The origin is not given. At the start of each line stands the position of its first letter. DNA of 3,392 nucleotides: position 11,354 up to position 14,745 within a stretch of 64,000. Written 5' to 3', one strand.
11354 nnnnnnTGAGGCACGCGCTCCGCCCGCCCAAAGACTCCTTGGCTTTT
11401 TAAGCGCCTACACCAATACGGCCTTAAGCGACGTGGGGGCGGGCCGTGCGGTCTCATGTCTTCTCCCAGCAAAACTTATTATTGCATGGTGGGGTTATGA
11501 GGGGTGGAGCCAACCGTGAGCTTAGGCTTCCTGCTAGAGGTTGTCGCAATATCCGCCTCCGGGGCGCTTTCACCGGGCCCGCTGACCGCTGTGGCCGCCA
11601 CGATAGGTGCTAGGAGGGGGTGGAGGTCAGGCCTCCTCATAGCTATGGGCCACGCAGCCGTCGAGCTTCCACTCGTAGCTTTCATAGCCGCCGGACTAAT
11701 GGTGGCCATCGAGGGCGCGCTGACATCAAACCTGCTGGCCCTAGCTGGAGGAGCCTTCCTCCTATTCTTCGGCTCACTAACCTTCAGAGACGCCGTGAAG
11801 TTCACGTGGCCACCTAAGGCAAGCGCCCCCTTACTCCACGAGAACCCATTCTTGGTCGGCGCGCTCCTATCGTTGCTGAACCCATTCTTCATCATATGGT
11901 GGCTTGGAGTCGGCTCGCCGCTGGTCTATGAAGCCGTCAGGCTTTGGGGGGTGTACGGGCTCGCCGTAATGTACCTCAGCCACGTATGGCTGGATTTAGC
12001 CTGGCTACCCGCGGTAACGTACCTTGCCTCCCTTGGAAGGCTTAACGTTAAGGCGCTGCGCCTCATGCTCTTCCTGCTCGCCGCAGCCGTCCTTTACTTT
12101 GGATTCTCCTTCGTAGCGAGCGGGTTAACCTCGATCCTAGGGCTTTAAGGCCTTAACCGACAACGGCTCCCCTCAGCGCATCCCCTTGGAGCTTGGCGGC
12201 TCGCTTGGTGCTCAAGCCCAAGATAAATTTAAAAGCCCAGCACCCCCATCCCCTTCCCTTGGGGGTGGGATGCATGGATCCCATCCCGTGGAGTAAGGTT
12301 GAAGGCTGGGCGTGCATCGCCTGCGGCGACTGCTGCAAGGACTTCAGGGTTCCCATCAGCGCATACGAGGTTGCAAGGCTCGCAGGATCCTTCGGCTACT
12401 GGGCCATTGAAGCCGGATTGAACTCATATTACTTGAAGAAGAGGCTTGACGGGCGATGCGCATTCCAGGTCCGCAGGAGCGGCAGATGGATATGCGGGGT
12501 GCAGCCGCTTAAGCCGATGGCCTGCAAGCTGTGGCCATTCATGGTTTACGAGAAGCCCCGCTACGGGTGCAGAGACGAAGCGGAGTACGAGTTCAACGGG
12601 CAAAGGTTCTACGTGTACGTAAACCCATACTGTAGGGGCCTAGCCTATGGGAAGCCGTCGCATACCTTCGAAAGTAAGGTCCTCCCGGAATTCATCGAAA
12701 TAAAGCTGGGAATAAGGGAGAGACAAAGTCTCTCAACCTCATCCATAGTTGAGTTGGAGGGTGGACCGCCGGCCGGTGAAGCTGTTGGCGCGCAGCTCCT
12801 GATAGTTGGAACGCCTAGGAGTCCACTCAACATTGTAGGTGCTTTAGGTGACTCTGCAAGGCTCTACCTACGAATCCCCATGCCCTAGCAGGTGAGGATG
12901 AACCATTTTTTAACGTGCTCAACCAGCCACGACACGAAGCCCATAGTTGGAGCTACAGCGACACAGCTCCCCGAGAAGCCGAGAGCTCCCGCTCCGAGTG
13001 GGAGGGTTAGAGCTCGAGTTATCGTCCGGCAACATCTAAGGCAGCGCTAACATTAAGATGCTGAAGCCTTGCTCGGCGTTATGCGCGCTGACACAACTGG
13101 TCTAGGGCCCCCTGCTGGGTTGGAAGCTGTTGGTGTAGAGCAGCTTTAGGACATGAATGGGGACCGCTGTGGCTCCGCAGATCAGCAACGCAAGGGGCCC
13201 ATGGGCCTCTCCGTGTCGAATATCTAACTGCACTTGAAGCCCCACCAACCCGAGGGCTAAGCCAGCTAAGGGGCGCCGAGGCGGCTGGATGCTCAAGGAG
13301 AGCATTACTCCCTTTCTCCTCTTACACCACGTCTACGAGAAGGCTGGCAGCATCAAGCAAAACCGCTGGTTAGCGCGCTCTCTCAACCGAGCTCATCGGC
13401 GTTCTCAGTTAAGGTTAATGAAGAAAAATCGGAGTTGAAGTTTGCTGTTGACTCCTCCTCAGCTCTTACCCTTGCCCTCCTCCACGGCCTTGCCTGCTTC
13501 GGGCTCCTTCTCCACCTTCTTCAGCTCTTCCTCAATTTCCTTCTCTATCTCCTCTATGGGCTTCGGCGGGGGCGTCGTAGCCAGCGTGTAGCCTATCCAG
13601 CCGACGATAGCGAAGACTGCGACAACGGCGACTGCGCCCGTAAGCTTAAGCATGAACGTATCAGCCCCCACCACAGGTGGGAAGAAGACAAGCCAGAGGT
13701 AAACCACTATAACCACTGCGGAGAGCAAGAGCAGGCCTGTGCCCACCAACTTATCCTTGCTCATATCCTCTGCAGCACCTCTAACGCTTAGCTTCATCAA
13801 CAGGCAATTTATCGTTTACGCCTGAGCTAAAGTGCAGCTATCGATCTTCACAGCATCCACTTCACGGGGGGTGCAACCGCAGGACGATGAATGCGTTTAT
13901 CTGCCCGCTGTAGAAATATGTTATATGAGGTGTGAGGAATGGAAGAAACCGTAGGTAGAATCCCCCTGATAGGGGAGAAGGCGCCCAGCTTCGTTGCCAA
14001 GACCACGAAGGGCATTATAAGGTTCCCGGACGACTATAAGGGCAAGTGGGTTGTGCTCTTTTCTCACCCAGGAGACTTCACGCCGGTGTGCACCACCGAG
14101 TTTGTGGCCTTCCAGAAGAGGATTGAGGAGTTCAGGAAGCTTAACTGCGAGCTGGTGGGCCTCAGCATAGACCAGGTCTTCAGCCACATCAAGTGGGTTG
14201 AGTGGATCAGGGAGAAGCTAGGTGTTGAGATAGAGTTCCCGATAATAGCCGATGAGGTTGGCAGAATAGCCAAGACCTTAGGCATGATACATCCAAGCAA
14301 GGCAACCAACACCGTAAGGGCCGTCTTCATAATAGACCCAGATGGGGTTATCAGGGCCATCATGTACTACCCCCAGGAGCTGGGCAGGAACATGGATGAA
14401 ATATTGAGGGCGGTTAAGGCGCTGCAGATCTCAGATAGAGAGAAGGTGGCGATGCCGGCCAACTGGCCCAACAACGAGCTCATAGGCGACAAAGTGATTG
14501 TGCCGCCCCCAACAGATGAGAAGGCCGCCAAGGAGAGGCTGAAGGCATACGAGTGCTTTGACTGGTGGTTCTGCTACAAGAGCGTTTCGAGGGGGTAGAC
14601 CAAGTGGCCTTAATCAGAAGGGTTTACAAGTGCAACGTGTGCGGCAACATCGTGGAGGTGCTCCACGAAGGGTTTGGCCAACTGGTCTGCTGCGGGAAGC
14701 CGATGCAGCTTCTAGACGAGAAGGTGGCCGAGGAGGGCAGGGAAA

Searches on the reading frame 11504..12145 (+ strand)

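Call 83: search_protein_families(library=pfam, proteins=[window:11504-12145:+], max_evalue=0.0001)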
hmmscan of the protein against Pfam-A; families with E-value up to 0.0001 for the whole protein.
window:11504-12145:+ (214 aa): 1 family
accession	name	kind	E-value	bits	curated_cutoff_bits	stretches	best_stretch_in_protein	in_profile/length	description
PF01810.24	LysE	-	1.4e-32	113.2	25.6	1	19-206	2-192/193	LysE type translocator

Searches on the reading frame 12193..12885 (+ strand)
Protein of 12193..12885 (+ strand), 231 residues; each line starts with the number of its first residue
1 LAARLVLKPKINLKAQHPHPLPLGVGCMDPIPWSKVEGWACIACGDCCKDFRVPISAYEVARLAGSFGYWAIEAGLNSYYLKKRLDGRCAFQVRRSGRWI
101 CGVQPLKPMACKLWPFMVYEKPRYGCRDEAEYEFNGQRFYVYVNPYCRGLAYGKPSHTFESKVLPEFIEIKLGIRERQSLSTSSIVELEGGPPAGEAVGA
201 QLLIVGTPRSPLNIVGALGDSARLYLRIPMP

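Call 83: search_protein_families(library=pfam, proteins=[window:12193-12885:+], max_evalue=0.0001)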
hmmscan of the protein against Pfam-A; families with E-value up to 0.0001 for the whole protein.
window:12193-12885:+ (231 aa): 1 family
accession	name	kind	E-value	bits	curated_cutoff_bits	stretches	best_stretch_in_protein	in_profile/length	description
PF03692.20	CxxCxxCC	-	2.3e-06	28.6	23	1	40-128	1-73/85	Putative zinc- or iron-chelating domain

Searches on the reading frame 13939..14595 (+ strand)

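Call 83: search_protein_families(library=pfam, proteins=[window:13939-14595:+], max_evalue=0.0001)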
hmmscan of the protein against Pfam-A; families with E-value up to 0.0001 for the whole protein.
window:13939-14595:+ (219 aa): 3 families
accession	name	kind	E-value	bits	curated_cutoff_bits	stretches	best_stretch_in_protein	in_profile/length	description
PF00578.27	AhpC-TSA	-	4.7e-35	120.7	26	1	11-140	1-123/124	AhpC/TSA family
PF08534.16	Redoxin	-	1.1e-15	58.1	26.6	1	12-144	3-134/148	Redoxin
PF10417.14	1-cysPrx_C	-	1.5e-11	44.5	21.1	1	161-202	1-39/41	C-terminal domain of 1-Cys peroxiredoxin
